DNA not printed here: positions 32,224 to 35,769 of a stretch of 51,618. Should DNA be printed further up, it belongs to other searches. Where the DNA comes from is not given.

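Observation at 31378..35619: ArsR / rhodanese / single-chain FeS-plus-molybdopterin oxidoreductase with no Tat signal or membrane subunit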

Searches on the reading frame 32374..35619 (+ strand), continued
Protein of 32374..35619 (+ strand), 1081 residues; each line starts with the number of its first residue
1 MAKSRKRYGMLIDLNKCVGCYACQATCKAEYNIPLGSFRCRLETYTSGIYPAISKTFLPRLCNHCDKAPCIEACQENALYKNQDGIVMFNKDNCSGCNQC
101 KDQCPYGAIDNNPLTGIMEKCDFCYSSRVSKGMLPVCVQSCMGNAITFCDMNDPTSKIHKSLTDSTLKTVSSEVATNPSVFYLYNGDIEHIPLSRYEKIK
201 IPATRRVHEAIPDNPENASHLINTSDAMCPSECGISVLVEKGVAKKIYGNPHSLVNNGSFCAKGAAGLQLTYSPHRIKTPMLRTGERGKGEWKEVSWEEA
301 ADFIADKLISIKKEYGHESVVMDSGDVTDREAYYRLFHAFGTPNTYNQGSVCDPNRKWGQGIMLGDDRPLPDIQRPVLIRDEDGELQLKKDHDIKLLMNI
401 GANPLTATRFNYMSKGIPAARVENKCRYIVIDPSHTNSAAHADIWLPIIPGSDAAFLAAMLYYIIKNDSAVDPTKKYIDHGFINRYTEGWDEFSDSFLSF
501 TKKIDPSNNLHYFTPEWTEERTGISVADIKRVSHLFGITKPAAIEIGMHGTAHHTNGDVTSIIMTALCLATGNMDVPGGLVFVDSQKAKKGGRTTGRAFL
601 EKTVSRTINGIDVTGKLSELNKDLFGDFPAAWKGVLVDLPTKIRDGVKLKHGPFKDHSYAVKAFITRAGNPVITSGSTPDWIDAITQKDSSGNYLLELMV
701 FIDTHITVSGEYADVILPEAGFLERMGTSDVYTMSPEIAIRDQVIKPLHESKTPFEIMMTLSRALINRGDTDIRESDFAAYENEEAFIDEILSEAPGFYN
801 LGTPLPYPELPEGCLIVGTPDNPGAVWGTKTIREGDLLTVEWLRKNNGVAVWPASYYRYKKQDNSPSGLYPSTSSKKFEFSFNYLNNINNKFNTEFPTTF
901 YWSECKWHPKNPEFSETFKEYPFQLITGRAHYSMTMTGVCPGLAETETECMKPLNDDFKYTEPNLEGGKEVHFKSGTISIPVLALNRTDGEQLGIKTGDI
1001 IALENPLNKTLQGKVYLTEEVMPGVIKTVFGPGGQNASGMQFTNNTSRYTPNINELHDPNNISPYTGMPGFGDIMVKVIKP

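Call 68: search_protein_families(library=ncbifam, proteins=[L079:4020-5036:+, L079:5306-6259:+, L079:6308-7015:+, L079:7026-10523:+, L079:10636-10884:+, L079:694-1413:+, L081:5323-6525:+, L076:13792-14370:+, L076:12877-13266:+], max_evalue=0.00001)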
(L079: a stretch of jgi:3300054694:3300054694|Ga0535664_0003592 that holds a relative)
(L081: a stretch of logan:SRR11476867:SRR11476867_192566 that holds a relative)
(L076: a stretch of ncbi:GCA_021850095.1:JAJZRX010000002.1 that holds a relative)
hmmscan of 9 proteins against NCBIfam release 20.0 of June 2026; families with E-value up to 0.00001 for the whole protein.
L079:4020-5036:+ (338 aa): 24 families
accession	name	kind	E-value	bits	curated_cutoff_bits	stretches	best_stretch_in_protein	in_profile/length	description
NF008823.0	PRK11873.1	subfamily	6.3e-62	209.5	263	1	29-224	45-235/272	arsenite methyltransferase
NF040538.1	methyl_ArsM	equivalog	5.3e-57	193.6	500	2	131-305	167-341/356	arsinothricin biosynthesis methyltransferase ArsM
NF041537.1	ArsM_AhpD_UU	exception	1.2e-39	136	510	1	29-221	43-231/345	arsenite methyltransferase/AhpD domain selenoprotein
NF041536.1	ArsM_DUF2284_UU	exception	1.9e-34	118.8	575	1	31-217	45-227/459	arsenite methyltransferase/DUF2284 domain selenoprotein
NF047649.1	MTase_UXPK_star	exception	3.1e-33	115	460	1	29-239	44-247/283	methyltransferase/UXPK-star double selenoprotein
NF038099.1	AsSugarArsM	exception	1.4e-29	103.3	400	1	39-294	35-300/321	arsenosugar biosynthesis arsenite methyltransferase ArsM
NF045667.1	MTase_DVU1556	equivalog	1.1e-20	74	155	1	60-216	22-164/213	DVU_1556 family methyltransferase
NF040539.1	AST_met_ArsM_2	exception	2.7e-19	70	240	1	62-214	58-207/262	putative arsinothricin biosynthesis methyltransferase ArsM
NF001244.0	PRK00216.1-5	equivalog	7.9e-16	58.1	216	1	60-176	48-159/236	bifunctional demethylmenaquinone methyltransferase/2-methoxy-6-polyprenyl-1,4-benzoquinol methylase UbiE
TIGR01934.1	MenG_MenH_UbiE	subfamily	5.3e-14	52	158.35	1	60-175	39-146/223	ubiquinone/menaquinone biosynthesis methyltransferase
NF052510.1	methyltran_MpqE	exception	2e-13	50.2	335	1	59-169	45-150/234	methyl-plastoquinone biosynthesis methyltransferase MpqE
TIGR02072.1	BioC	equivalog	1.2e-12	48.2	184.95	1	62-216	36-175/244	malonyl-ACP O-methyltransferase BioC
NF001240.0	PRK00216.1-1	equivalog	3.2e-12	46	378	1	57-171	60-169/251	bifunctional demethylmenaquinone methyltransferase/2-methoxy-6-polyprenyl-1,4-benzoquinol methylase UbiE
NF001243.0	PRK00216.1-4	equivalog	7.2e-12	45.1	235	1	57-168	44-149/237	demethylmenaquinone methyltransferase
TIGR02752.1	MenG_heptapren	equivalog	7.4e-12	45.3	419.85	1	57-168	42-147/231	demethylmenaquinone methyltransferase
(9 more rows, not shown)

L079:5306-6259:+ (317 aa): 14 families
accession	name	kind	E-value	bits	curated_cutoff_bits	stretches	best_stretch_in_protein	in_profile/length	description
TIGR01096.1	3A0103s03R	subfamily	5e-38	131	256.35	1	53-286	20-250/250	lysine/arginine/ornithine ABC transporter substrate-binding protein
NF052427.1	StpK7MSMEG_1200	equivalog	3.3e-22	78.7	900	1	22-286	328-585/601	serine/threonine protein kinase StpK7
NF008426.0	PRK11260.1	equivalog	2.4e-21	76.2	312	1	48-289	31-263/266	cystine ABC transporter substrate-binding protein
NF041765.1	ArtJ_Ecoli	equivalog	2.1e-19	70.1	510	1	55-287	18-242/243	arginine ABC transporter substrate-binding protein ArtJ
NF007029.0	PRK09495.1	equivalog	2.2e-17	63.6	303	1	69-290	36-247/248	glutamine ABC transporter substrate-binding protein GlnH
NF041764.1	ArtI_Ecoli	equivalog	6.7e-17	61.7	522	1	67-286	30-241/243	arginine ABC transporter substrate-binding protein ArtI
TIGR04262.1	orph_peri_GRRM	subfamily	2.2e-16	59.9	190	1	67-296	10-238/257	extracellular substrate binding-like orphan protein GrrP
NF011583.0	PRK15007.1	subfamily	5.1e-16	58.8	358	1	67-286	30-241/243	arginine ABC transporter substrate-binding protein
NF008063.0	PRK10797.1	subfamily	2.3e-15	56.5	375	1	46-287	28-271/302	glutamate/aspartate ABC transporter substrate-binding protein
NF011965.0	PRK15437.1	equivalog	6.6e-13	48.8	459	1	59-287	27-254/260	histidine ABC transporter substrate-binding protein HisJ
NF008885.0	PRK11917.1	equivalog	1.7e-12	47.4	373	1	44-237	24-214/259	bifunctional adhesin/ABC transporter aspartate/glutamate-binding protein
NF011586.0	PRK15010.1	equivalog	1.1e-11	44.8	440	1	59-286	27-253/260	lysine/arginine/ornithine ABC transporter substrate-binding protein ArgT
NF008112.0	PRK10859.1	equivalog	3.4e-10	39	354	1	40-181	25-160/483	membrane-bound lytic murein transglycosylase MltF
TIGR02995.1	ectoine_ehuB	equivalog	5.6e-10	38.9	190.9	1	49-285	24-259/275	ectoine/hydroxyectoine ABC transporter substrate-binding protein EhuB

L079:6308-7015:+ (235 aa): 13 families
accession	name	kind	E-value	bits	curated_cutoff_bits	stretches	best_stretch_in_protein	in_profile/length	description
NF007028.0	PRK09494.1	equivalog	2.3e-37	129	303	1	15-226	11-215/219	glutamine ABC transporter permease GlnP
TIGR03004.1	ectoine_ehuC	equivalog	3.2e-35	121.9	196.95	1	15-229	3-208/214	ectoine/hydroxyectoine ABC transporter permease subunit EhuC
TIGR03003.1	ectoine_ehuD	equivalog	6.2e-33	114.5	205.2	1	11-226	5-211/212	ectoine/hydroxyectoine ABC transporter permease subunit EhuD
NF011687.0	PRK15107.1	equivalog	1.8e-31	109.7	318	1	3-226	2-222/224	glutamate/aspartate ABC transporter permease GltK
NF011680.0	PRK15100.1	equivalog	1.5e-27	96.9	300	1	19-230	15-217/222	cystine ABC transporter permease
NF011651.0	PRK15069.1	subfamily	3.3e-25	88.8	306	1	17-229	17-230/237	histidine ABC transporter permease HisM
NF008337.0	PRK11123.1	equivalog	1.5e-21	77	277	1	22-230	10-233/238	arginine ABC transporter permease ArtQ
TIGR01726.1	HEQRo_perm_3TM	subfamily_domain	2.7e-21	75.9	42.2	1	18-122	4-99/99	ABC transporter permease subunit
NF008336.0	PRK11122.1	equivalog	3e-20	72.9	248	1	14-228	3-216/222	arginine ABC transporter permease ArtM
NF011714.0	PRK15135.1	subfamily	1.1e-14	54.9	319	1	15-224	5-216/228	histidine ABC transporter permease HisQ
TIGR00974.1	3a0107s02c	equivalog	6.7e-08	32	193.45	1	25-155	58-183/272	phosphate ABC transporter permease PstA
NF008049.0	PRK10782.1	subfamily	2e-06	27.7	212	1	37-219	27-207/217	methionine ABC transporter permease MetI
TIGR02138.1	phosphate_pstC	equivalog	5.1e-06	25.7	196.45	1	23-155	66-206/296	phosphate ABC transporter permease subunit PstC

L079:7026-10523:+ (1165 aa): 8 families
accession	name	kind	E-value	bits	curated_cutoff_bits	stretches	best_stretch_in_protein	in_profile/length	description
TIGR00782.1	ccoP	equivalog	1.2e-16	60.8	179.95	2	942-1015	109-191/285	cytochrome-c oxidase, cbb3-type subunit III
NF011054.0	PRK14486.1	equivalog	2.9e-16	59.8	447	1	942-1016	217-290/294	putative bifunctional cbb3-type cytochrome c oxidase subunit II/cytochrome c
NF050122.1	bc1_QcrC_actin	exception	2.3e-14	53.3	200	1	835-1018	41-213/253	cytochrome bc1 complex diheme cytochrome c subunit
NF041203.1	rhodanese_LYCAU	equivalog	4e-10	39.4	115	1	1064-1160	25-123/126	rhodanese-related (seleno)protein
NF045773.1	cytochro_C550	exception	1.8e-09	37.6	125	0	937-999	46-104/118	cytochrome c550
NF045774.1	cytochro_C551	exception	7.3e-08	32.4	118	0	936-969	35-68/110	cytochrome c551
TIGR03872.1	cytochrome_MoxG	equivalog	9.6e-08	32.2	147.8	0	936-1018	40-123/133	cytochrome c(L), periplasmic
TIGR03874.1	4cys_cytochr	equivalog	2.9e-06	27.1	161.75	0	942-1001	35-99/143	c-type cytochrome, methanol metabolism-related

L079:10636-10884:+ (83 aa): 1 family
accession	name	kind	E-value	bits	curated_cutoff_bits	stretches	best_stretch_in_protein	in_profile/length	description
TIGR04167.1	rSAM_SeCys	equivalog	5.1e-14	52.2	300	1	48-83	3-38/303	arsenosugar biosynthesis radical SAM (seleno)protein ArsS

L079:694-1413:+ (239 aa): 188 families (the best 25 are shown)
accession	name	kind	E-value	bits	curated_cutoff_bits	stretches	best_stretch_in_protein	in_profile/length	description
NF007027.0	PRK09493.1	equivalog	1.5e-62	211.1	379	1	1-220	1-220/240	glutamine ABC transporter ATP-binding protein GlnQ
NF008338.0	PRK11124.1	equivalog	4.1e-56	190.2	369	1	2-221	3-226/242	arginine ABC transporter ATP-binding protein ArtP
NF008428.0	PRK11264.1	equivalog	8.6e-55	185.7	406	1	1-225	3-233/250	L-cystine ABC transporter ATP-binding protein TcyN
TIGR03005.1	ectoine_ehuA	equivalog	1.6e-53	181.6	345.4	1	2-226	1-237/252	ectoine/hydroxyectoine ABC transporter ATP-binding protein EhuA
TIGR02982.1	heterocyst_DevA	subfamily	6.8e-53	179.5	295.8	1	2-214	2-219/220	ABC exporter ATP-binding subunit, DevA family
TIGR03265.1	PhnT2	equivalog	7.4e-53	180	457.7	1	3-219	6-218/353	putative 2-aminoethylphosphonate ABC transporter ATP-binding protein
TIGR02315.1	ABC_phnC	equivalog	1.7e-52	178.3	266.1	1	1-215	1-225/243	phosphonate ABC transporter ATP-binding protein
TIGR00968.1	3a0106s01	subfamily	5e-52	176.8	342.75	1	2-220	1-215/237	sulfate ABC transporter ATP-binding protein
TIGR02673.1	FtsE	equivalog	6.5e-52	176.3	264.85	1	1-212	1-213/214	cell division ATP-binding protein FtsE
TIGR00972.1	3a0107s01c2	equivalog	9.1e-49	166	343.2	1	2-222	2-229/248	phosphate ABC transporter ATP-binding protein PstB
TIGR03608.1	L_ocin_972_ABC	subfamily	1.1e-48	165.5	254.85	1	5-205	2-202/206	putative bacteriocin export ABC transporter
NF007908.0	PRK10619.1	equivalog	1.7e-47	161.8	466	1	6-230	10-246/257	histidine ABC transporter ATP-binding protein HisP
NF006987.0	PRK09452.1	equivalog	4.6e-47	160.5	482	1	2-219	18-231/378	spermidine/putrescine ABC transporter ATP-binding protein PotA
NF008105.0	PRK10851.1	equivalog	2.4e-46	158.1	502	1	2-217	3-218/362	sulfate/thiosulfate ABC transporter ATP-binding protein CysA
TIGR01187.1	potA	subfamily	2.5e-46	158.3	355.6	1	32-218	1-183/325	polyamine ABC transporter ATP-binding protein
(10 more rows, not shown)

L081:5323-6525:+ (400 aa): 68 families (the best 25 are shown)
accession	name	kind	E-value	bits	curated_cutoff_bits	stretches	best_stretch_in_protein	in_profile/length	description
NF006514.0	PRK08960.1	equivalog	2e-190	632.6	554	1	17-399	5-387/388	pyridoxal phosphate-dependent aminotransferase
NF005601.0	PRK07337.1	equivalog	3.6e-156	520.2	496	1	14-398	5-393/394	pyridoxal phosphate-dependent aminotransferase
NF041091.1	asp_aminotase_Arch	equivalog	7.2e-81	271.9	550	1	21-398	4-376/376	aspartate aminotransferase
NF041364.1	GntC_guanitoxin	equivalog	2.7e-76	256.8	415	1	51-396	5-356/356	guanitoxin biosynthesis PLP-dependent (S)-gamma-hydroxy-L-arginine cyclodehydratase GntC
NF004770.0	PRK06108.1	subfamily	4e-73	246.5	422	1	44-399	36-394/396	pyridoxal phosphate-dependent aminotransferase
NF005817.0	PRK07683.1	equivalog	1.5e-69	234.6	575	1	42-399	26-383/387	aminotransferase A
NF005816.0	PRK07682.1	equivalog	9.3e-67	225.3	620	1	38-399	23-385/390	aminotransferase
TIGR03540.1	DapC_direct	equivalog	6.8e-66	222.7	593.25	1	17-395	2-382/383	LL-diaminopimelate aminotransferase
NF006229.0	PRK08361.1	equivalog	1e-65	222.3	624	1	17-397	10-388/391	aspartate aminotransferase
NF005588.0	PRK07309.1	equivalog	3e-65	220.6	576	1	45-399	31-388/391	pyridoxal phosphate-dependent aminotransferase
NF006756.0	PRK09276.1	subfamily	9.9e-65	218.9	507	1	17-395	4-384/387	LL-diaminopimelate aminotransferase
NF004769.0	PRK06107.1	equivalog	3.4e-63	213.8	617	1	17-395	6-396/402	aspartate transaminase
NF004975.0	PRK06348.1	equivalog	7.1e-63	212.9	549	1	31-395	16-381/384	pyridoxal phosphate-dependent aminotransferase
NF006230.0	PRK08363.1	equivalog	2.1e-59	201.3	534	1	18-399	5-394/398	alanine aminotransferase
NF005855.0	PRK07777.1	equivalog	2.5e-57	195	553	1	45-397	29-388/391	pyridoxal phosphate-dependent aminotransferase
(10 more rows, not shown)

L076:13792-14370:+ (192 aa): 8 families
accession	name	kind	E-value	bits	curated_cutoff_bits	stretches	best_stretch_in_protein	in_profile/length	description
NF043040.1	corrin_prot_MT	hypoth_equivalog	2.7e-11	43.3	180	1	35-136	44-148/216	corrinoid protein-associated methyltransferase CpaM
NF041537.1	ArsM_AhpD_UU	exception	1.5e-08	33.8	510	1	34-135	78-180/345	arsenite methyltransferase/AhpD domain selenoprotein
NF045649.1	2X_seleno_MduS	exception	7.5e-08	31.7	380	1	32-133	41-145/338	methyltransferase domain-containing selenoprotein MduS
TIGR01934.1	MenG_MenH_UbiE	subfamily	8.6e-08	31.7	158.35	1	34-137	41-143/223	ubiquinone/menaquinone biosynthesis methyltransferase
NF047649.1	MTase_UXPK_star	exception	3.3e-07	29.6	460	1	35-135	80-181/283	methyltransferase/UXPK-star double selenoprotein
NF041536.1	ArsM_DUF2284_UU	exception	9e-07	27.6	575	1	34-135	78-180/459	arsenite methyltransferase/DUF2284 domain selenoprotein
NF008823.0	PRK11873.1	subfamily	1.1e-06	28.4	263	1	30-135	78-181/272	arsenite methyltransferase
NF000466.2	16S_rRNA_Rmt_gen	equivalog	2.1e-06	27.3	250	1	34-111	109-182/254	Rmt family 16S rRNA (guanine(1405)-N(7))-methyltransferase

L076:12877-13266:+ (129 aa): 1 family
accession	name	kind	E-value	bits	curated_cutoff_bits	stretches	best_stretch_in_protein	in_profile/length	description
NF008584.2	PRK11546.1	equivalog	2.2e-07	31.2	200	1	5-124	8-134/145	zinc resistance sensor/chaperone ZraP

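Call 69: fold_search(model_id=the predicted structure, library=pdb)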
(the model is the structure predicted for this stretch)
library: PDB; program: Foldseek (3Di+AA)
matches with E <= 10: 613; with E <= 0.001: 198
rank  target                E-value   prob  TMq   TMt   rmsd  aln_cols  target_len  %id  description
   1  6cz7_A                2.7e-42  1.00  0.58  0.75   6.9       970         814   19  The arsenate respiratory reductase (Arr) complex from Shewanella sp. ANA-3 (released 2018-08-15)
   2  6cz7_C                3.7e-42  1.00  0.56  0.74   7.2       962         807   18  The arsenate respiratory reductase (Arr) complex from Shewanella sp. ANA-3 (released 2018-08-15)
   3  2vpw_A                1.9e-38  1.00  0.54  0.79   7.1       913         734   19  Polysulfide reductase with bound menaquinone (released 2008-06-10)
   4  7vw6_A                1.3e-36  1.00  0.54  0.63   9.1      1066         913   18  Cryo-EM Structure of Formate Dehydrogenase 1 from Methylorubrum extorquens AM1 (released 2022-06-01)
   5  9ktl_A                1.3e-36  1.00  0.51  0.58   7.1       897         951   18  Cryo-EM structure of reduced form of formate dehydrogenase from Rhodobacter aestuarii (RaFDH) with NADH (released 2025-06-18)
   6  2v45                  2.9e-36  1.00  0.53  0.77   7.2       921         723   18  A New Catalytic Mechanism of Periplasmic Nitrate Reductase from Desulfovibrio desulfuricans ATCC 27774 from Crystallogra (released 2008-03-18)
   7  8j83_A                3.2e-36  1.00  0.53  0.63   9.5      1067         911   17  Crystal structure of formate dehydrogenase from Methylorubrum extorquens AM1 (released 2023-10-11)
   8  2nap                  3.4e-36  1.00  0.52  0.76   7.2       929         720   18  DISSIMILATORY NITRATE REDUCTASE (NAP) FROM DESULFOVIBRIO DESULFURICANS (released 1999-09-19)
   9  2e7z                  6.7e-36  1.00  0.54  0.78   6.5       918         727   17  Acetylene Hydratase from Pelobacter acetylenicus (released 2007-02-27)
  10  2v3v                  1.2e-35  1.00  0.53  0.77   7.1       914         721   18  A New Catalytic Mechanism of Periplasmic Nitrate Reductase from Desulfovibrio desulfuricans ATCC 27774 from Crystallogra (released 2008-03-18)
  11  8rqz_C                1.4e-35  1.00  0.53  0.58  12.9      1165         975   17  Crystal structure of Molybdenum bispyranopterin guanine dinucleotide formate dehydrogenases ForCE1 from Bacillus subti (released 2025-08-06)
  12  7l5s                  1.7e-35  1.00  0.50  0.68   8.9       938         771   16  Crystal Structure of Haemophilus influenzae MtsZ at pH 5.5 (released 2021-04-21)
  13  9vap_A                1.8e-35  1.00  0.51  0.61  11.1      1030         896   18  Cryo-EM structure of formate dehydrogenase from Shewanella oneidensis MR-1 (SoFdhAB) (released 2026-04-08)
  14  1fdi                  2.5e-35  1.00  0.51  0.76   6.9       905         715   19  OXIDIZED FORM OF FORMATE DEHYDROGENASE H FROM E. COLI COMPLEXED WITH THE INHIBITOR NITRITE (released 1997-08-20)
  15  2jio                  4.1e-35  1.00  0.53  0.77   6.7       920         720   18  A New Catalytic Mechanism of Periplasmic Nitrate Reductase from Desulfovibrio desulfuricans ATCC 27774 from Crystallogra (released 2008-03-18)
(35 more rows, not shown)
